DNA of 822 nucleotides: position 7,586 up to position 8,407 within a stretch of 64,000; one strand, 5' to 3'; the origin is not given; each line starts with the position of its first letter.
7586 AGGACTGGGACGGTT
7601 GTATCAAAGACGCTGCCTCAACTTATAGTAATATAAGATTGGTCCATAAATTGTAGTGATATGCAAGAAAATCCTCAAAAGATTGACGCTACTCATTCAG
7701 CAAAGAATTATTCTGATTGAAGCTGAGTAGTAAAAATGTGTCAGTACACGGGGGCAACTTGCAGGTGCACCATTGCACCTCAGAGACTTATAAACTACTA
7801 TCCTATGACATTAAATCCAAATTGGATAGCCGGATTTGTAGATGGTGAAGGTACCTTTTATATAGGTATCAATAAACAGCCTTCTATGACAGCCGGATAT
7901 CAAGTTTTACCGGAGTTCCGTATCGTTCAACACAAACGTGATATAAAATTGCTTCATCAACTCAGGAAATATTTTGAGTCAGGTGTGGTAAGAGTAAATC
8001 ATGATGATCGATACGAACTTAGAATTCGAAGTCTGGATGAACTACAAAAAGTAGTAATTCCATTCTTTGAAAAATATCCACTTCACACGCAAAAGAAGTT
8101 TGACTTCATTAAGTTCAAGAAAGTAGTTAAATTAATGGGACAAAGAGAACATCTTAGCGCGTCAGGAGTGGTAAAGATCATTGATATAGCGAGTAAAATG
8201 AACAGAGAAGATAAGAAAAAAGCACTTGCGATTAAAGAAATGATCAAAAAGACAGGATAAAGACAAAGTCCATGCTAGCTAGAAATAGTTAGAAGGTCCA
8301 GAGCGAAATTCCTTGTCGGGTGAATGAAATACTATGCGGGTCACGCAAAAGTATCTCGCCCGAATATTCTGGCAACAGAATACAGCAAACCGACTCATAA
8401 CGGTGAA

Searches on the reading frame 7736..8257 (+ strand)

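Call 58: search_protein_families(library=pfam, proteins=[window:7736-8257:+], max_evalue=0.01)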
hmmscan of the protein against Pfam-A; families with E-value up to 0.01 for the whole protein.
window:7736-8257:+ (174 aa): 1 family
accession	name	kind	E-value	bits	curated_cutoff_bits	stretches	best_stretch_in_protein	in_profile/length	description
PF00961.24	LAGLIDADG_1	-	4e-28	98.7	23.1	1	31-131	1-102/102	LAGLIDADG endonuclease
